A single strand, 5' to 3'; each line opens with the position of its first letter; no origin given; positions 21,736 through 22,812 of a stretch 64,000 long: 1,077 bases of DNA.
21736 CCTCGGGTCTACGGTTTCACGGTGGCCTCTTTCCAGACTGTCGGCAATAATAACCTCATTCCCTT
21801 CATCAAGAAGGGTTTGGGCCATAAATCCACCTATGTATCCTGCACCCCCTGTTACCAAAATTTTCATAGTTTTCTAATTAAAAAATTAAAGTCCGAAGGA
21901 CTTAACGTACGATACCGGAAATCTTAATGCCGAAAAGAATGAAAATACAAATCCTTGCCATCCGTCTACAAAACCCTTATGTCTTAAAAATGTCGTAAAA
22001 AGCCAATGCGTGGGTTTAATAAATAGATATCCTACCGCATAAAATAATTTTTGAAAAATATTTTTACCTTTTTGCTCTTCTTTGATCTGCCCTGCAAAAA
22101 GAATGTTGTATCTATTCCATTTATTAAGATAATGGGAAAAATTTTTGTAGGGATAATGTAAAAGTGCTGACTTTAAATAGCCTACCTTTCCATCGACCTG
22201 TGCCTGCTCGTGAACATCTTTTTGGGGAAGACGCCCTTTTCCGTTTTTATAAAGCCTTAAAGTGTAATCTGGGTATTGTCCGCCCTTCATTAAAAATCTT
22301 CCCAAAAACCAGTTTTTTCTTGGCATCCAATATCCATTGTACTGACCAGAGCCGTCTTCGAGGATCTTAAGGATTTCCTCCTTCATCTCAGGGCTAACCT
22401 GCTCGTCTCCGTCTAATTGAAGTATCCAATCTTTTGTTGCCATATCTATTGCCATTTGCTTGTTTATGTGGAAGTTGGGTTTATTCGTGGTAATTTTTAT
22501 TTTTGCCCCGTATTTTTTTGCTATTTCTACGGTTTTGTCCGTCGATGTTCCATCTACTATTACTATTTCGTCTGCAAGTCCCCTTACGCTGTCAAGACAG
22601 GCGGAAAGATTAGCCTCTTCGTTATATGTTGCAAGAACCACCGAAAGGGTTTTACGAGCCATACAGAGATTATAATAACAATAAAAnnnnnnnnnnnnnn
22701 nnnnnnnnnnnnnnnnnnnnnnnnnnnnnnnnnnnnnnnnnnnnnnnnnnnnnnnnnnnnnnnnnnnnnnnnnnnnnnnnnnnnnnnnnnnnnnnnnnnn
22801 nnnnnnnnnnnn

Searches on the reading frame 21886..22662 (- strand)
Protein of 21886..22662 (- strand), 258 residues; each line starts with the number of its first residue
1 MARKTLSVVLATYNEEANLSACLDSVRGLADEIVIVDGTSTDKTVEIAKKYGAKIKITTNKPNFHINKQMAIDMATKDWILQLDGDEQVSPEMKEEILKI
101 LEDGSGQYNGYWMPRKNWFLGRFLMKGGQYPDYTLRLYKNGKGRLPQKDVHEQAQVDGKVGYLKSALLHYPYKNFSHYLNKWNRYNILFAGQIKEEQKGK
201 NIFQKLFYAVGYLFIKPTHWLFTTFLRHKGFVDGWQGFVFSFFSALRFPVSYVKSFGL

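Call 5: search_protein_families(library=pfam, proteins=[window:21886-22662:-], max_evalue=1)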
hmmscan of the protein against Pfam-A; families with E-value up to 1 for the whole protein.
window:21886-22662:- (258 aa): 3 families
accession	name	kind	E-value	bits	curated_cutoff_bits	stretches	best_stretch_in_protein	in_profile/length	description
PF00535.33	Glycos_transf_2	-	3e-23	83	23.3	1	7-119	1-121/168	Glycosyl transferase family 2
PF13704.12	Glyco_tranf_2_4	-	6.2e-06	27.1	27.5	1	14-87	2-82/98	Glycosyl transferase family 2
PF13641.12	Glyco_tranf_2_3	-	0.0038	17.7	27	1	6-101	3-111/230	Glycosyltransferase like family 2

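Call 6: search_protein_families(library=ncbifam, proteins=[window:21886-22662:-], max_evalue=1)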
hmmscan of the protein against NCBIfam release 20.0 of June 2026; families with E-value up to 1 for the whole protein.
window:21886-22662:- (258 aa): 16 families
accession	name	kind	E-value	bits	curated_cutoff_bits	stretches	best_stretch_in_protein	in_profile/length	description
TIGR04283.1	glyco_like_mftF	equivalog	4.3e-13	49.4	182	1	6-106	1-102/221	TIGR04283 family arsenosugar biosynthesis glycosyltransferase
TIGR04195.1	S_glycosyl_SunS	equivalog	1.6e-12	47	350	1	7-100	60-154/421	SunS family peptide S-glycosyltransferase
TIGR04182.1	glyco_TIGR04182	equivalog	4.6e-12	45.9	325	1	7-105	3-101/293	S-layer glycoprotein N-glycosyltransferase AglJ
NF007482.0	PRK10073.1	equivalog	4.1e-11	42.5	423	1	4-102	6-111/334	glycosyltransferase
NF010496.0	PRK13915.1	equivalog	1.6e-08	34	262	1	3-56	30-89/307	glucosyl-3-phosphoglycerate synthase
NF041391.1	DPhHxTase_Halo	equivalog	2.6e-07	29.9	375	1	11-105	2-97/213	dolichyl-phosphate hexose transferase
NF050050.1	ProtGlycPglI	equivalog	1.2e-06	28.1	500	1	5-105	3-112/306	GalNAc(5)-diNAcBac-PP-undecaprenol beta-1,3-glucosyltransferase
NF047683.1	TeichurnBiosyTuaG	equivalog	1.3e-06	28.2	400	1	3-102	5-112/252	teichuronic acid biosynthesis protein TuaG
NF041875.1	EPS_EpsD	equivalog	1.9e-06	27.5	370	1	6-102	1-105/325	exopolysaccharide biosynthesis glycosyltransferase EpsD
NF053739.1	GlytfEpsEBac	equivalog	2.1e-06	26.9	450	1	6-102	3-108/265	glycosyltransferase EpsE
NF038302.1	EPS_HpsE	equivalog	4.7e-06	25.8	300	1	6-89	3-99/307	hormogonium polysaccharide biosynthesis glycosyltransferase HpsE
NF045692.1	OglycostaseCruG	equivalog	2.8e-05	23.2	600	1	5-102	42-153/386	2'-O-glycosyltransferase CruG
TIGR03937.1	PgaC_IcaA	equivalog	0.00014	21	422.3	1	4-100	45-149/407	poly-beta-1,6-N-acetyl-D-glucosamine synthase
NF047588.1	GlcsyltransPgfSStrep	equivalog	0.00023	20.5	500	1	6-104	3-113/308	glycosyltransferase PgfS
NF058614.1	PPMAGASynPpgS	equivalog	0.00058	19.4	370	1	8-55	4-51/226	polyprenyl-phospho-N-acetylgalactosaminyl synthase PpgS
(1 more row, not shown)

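Call 66: search_solved_structures(query=window:21886-22662:-, max_evalue=0.001)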
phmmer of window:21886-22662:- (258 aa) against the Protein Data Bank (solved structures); distinct sequences matched with E-value up to 0.001: 17.
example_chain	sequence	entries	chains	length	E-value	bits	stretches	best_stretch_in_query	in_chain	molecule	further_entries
22ao_A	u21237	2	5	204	1.2e-19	73.7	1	5-186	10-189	GmaR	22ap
7msp_A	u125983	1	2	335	5.2e-10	42.2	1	5-100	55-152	SPbeta prophage-derived glycosyltransferase SunS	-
7msn_A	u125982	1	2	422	9.8e-10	41.3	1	5-100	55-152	SPbeta prophage-derived glycosyltransferase SunS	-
7msk_A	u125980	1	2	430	6.2e-08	35.4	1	9-88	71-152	Glyco_trans_2-like domain-containing protein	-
5mlz_A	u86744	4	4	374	7.2e-06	28.6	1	6-110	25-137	Dolichol monophosphate mannose synthase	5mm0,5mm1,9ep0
6p61_A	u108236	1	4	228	1.1e-05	28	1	4-95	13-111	Glycosyltransferase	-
5tze_C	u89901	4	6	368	9.4e-05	25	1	6-98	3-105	Glycosyl transferase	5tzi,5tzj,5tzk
5tz8_A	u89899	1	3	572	0.00017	24.1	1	6-98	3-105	Glycosyl transferase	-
4y6n_A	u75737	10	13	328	0.00025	23.6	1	2-55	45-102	Glucosyl-3-phosphoglycerate synthase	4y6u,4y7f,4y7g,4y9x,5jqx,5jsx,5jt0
3e25_A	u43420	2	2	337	0.00026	23.5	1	2-55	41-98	Putative uncharacterized protein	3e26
4ddz_A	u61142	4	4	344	0.00027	23.5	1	2-55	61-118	GLUCOSYL-3-PHOSPHOGLYCERATE SYNTHASE (GpgS) | Glucosyl-3-phosphoglycerate synthase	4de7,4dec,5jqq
7ue2_A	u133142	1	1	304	0.00042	22.8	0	33-104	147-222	RPB_PLP3_R6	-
9omh_A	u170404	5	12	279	0.00071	22.1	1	6-63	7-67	Glycosyltransferase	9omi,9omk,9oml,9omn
9omm_A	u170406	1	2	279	0.00071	22.1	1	6-63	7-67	Glycosyltransferase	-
9omj_A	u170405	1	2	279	0.00074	22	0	6-63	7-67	Glycosyltransferase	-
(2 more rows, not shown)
